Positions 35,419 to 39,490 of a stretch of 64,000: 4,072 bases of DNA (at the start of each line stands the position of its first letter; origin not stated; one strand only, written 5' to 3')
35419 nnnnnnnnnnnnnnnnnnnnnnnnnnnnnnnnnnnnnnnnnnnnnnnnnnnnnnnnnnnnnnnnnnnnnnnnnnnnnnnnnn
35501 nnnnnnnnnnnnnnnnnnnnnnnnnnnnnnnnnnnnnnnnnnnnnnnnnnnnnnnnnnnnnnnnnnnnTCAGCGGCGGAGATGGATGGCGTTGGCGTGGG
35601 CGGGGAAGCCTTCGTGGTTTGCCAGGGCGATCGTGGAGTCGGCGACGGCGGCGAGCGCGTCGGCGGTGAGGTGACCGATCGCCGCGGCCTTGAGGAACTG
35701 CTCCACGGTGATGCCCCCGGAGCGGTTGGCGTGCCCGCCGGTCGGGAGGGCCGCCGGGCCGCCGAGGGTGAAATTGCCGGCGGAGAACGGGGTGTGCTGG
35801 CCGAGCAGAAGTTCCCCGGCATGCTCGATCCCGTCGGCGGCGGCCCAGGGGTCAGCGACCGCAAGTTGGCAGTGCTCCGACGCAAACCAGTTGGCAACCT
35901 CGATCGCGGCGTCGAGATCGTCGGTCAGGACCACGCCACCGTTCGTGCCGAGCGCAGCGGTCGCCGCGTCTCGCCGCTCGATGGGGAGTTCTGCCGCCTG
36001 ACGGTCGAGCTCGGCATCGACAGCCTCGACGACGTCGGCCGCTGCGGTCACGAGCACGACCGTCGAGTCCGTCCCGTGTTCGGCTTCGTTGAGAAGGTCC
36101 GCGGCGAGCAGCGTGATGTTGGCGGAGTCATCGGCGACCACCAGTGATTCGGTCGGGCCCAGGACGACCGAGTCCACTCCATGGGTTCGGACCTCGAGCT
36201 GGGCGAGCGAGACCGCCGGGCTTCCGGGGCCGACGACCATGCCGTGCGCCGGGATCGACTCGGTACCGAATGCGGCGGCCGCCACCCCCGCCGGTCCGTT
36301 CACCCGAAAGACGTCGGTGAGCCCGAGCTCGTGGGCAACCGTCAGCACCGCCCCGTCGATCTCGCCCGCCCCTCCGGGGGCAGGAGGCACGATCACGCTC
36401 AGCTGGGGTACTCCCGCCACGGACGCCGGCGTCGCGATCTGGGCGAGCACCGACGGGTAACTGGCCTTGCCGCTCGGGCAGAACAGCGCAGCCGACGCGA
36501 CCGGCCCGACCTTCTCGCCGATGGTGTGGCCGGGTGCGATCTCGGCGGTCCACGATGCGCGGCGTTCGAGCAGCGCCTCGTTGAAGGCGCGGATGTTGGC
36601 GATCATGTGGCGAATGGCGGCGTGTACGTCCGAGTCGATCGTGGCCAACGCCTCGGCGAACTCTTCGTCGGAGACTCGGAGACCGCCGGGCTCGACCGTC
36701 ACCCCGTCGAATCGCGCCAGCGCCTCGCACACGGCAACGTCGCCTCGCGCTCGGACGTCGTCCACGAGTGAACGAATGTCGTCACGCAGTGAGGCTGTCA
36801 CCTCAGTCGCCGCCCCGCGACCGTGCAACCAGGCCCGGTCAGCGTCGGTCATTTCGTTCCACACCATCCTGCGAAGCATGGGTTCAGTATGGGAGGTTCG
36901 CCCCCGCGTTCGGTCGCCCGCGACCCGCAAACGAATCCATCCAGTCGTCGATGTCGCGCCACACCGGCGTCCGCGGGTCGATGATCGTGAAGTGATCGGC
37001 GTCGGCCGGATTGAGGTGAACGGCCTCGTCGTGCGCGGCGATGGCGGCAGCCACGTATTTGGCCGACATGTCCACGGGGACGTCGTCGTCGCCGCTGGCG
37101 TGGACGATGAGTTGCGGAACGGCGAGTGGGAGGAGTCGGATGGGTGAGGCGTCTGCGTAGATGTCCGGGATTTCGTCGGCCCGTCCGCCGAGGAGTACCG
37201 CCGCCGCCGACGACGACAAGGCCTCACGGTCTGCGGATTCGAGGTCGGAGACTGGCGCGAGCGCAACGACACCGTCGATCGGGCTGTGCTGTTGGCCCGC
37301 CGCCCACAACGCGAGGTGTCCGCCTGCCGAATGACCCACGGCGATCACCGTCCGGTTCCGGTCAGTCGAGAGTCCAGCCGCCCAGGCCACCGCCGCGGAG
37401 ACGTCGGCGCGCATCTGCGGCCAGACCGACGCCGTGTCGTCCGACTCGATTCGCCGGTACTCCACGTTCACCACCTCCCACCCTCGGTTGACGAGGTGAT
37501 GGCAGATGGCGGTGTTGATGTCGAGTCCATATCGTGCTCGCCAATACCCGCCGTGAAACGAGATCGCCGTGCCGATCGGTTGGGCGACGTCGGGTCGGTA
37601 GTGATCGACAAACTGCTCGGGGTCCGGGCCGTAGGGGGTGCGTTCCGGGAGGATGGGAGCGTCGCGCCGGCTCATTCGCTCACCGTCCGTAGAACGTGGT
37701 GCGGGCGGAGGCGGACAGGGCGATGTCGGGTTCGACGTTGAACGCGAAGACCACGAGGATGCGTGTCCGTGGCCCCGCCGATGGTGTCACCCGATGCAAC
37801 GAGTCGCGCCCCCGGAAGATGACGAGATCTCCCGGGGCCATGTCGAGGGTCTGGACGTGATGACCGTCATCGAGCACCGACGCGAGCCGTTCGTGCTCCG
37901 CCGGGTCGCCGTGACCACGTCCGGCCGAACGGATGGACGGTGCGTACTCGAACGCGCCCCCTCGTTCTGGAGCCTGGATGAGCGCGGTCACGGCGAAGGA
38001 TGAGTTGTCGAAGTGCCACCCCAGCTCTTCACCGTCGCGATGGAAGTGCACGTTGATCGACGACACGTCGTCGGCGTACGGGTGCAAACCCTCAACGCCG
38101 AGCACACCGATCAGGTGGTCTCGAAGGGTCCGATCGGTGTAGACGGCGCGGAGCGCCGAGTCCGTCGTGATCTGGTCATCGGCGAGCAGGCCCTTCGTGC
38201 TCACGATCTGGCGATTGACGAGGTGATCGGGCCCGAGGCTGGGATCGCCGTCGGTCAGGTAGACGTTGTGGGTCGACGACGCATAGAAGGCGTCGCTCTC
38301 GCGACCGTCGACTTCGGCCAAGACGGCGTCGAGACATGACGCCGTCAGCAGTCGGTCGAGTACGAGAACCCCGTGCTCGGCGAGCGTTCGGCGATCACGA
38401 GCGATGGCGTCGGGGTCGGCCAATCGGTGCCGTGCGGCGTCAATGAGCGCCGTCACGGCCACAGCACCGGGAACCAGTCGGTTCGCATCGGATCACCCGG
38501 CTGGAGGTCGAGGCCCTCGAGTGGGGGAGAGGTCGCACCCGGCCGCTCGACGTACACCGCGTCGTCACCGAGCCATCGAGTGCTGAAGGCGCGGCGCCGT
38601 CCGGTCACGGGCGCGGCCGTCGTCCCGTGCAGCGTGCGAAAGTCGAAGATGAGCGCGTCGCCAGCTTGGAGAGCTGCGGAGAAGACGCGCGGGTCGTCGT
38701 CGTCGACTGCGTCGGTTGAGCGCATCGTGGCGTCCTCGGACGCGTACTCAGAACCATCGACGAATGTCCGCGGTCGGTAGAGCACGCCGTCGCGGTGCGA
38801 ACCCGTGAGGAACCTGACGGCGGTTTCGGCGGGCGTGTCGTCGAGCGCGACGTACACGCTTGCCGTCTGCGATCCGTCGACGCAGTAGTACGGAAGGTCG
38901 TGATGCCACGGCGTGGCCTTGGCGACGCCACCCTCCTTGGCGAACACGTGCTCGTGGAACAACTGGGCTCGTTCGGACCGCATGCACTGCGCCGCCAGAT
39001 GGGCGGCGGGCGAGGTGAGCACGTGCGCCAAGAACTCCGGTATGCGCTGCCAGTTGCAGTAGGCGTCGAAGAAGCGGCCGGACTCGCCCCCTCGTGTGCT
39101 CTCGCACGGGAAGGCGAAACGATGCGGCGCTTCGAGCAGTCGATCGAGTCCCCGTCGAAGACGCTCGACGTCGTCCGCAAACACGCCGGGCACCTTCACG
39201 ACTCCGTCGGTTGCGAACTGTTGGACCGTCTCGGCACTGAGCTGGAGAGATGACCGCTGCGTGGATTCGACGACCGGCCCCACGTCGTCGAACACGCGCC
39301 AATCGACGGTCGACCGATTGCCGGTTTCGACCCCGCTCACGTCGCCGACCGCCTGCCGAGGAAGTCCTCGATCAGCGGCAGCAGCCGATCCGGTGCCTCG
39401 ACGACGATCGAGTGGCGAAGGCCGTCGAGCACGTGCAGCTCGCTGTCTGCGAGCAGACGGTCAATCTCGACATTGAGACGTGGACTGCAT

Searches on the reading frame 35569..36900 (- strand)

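Call 31: search_protein_families(library=pfam, proteins=[window:35569-36900:-], max_evalue=0.01)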
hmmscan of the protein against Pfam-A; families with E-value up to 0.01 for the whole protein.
window:35569-36900:- (443 aa): 1 family
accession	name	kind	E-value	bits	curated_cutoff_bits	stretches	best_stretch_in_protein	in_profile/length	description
PF00815.25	Histidinol_dh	-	1e-107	361.1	27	1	35-442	8-410/411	Histidinol dehydrogenase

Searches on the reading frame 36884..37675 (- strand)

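Call 31: search_protein_families(library=pfam, proteins=[window:36884-37675:-], max_evalue=0.01)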
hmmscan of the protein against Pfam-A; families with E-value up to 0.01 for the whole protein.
window:36884-37675:- (263 aa): 9 families
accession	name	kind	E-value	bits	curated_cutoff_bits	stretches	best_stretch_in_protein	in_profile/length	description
PF20434.5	BD-FAE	-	5.4e-19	69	26.8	1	26-206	4-210/215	BD-FAE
PF00326.27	Peptidase_S9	-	2.3e-14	53.8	22.6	1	91-234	47-192/213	Prolyl oligopeptidase family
PF02129.25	Peptidase_S15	-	1.1e-10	42.1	23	1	4-147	17-134/262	X-Pro dipeptidyl-peptidase (S15 family)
PF07859.19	Abhydrolase_3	-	1.9e-09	38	25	1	38-176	2-146/210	alpha/beta hydrolase fold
PF00561.26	Abhydrolase_1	-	6.4e-07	29.7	25.8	1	63-150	25-114/245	alpha/beta hydrolase fold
PF12146.15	Hydrolase_4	-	5.2e-06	26.4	27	1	84-146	54-114/239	Serine aminopeptidase, S33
PF12697.13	Abhydrolase_6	-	0.00072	20.7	26.3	1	41-223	5-152/217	Alpha/beta hydrolase family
PF01738.24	DLH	-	0.0014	18.7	21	1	87-169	76-156/217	Dienelactone hydrolase family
PF12740.14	PETase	-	0.0061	16.4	28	0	103-179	121-191/263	PET hydrolase-like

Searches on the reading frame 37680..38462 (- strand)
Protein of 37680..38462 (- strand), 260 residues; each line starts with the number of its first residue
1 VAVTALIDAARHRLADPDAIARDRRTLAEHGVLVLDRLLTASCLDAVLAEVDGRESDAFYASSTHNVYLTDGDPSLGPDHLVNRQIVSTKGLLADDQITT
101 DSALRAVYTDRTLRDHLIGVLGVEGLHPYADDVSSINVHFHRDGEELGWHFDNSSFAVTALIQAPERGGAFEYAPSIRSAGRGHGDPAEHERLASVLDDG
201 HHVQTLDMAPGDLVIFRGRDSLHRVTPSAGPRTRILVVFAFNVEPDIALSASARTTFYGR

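Call 31: search_protein_families(library=pfam, proteins=[window:37680-38462:-], max_evalue=0.01)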
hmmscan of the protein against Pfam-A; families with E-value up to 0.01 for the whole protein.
window:37680-38462:- (260 aa): 5 families
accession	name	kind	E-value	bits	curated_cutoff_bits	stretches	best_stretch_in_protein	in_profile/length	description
PF23169.1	HalD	-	4.3e-18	66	26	1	97-255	69-222/228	Halogenase D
PF22814.2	WelO5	-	3.9e-06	27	27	1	160-237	177-260/277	Carrier-protein-independent halogenase WelO5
PF02668.22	TauD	-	0.00011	22.7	27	0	191-236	218-264/267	Taurine catabolism dioxygenase TauD, TfdA family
PF13640.12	2OG-FeII_Oxy_3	-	0.00021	22.6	27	1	138-238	3-94/98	2OG-Fe(II) oxygenase superfamily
PF05721.19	PhyH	-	0.0042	17.8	22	1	29-219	3-197/213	Phytanoyl-CoA dioxygenase (PhyH)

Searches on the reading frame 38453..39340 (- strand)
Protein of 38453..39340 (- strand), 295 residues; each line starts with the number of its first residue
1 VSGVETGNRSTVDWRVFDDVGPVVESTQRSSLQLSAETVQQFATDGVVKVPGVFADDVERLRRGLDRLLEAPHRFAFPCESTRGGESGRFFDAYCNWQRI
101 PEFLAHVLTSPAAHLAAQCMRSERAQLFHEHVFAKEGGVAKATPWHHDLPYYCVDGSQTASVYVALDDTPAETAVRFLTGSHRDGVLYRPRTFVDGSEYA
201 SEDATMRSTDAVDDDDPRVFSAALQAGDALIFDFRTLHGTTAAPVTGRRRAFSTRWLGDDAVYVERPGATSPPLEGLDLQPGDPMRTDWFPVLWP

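Call 31: search_protein_families(library=pfam, proteins=[window:38453-39340:-], max_evalue=0.01)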
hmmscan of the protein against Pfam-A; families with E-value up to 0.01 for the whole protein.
window:38453-39340:- (295 aa): 2 families
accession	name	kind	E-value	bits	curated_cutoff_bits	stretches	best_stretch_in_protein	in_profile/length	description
PF05721.19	PhyH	-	1.3e-21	78.3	22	1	43-250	2-212/213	Phytanoyl-CoA dioxygenase (PhyH)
PF10014.15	2OG-Fe_Oxy_2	-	0.0052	16.9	23.1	1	178-246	113-179/192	2OG-Fe dioxygenase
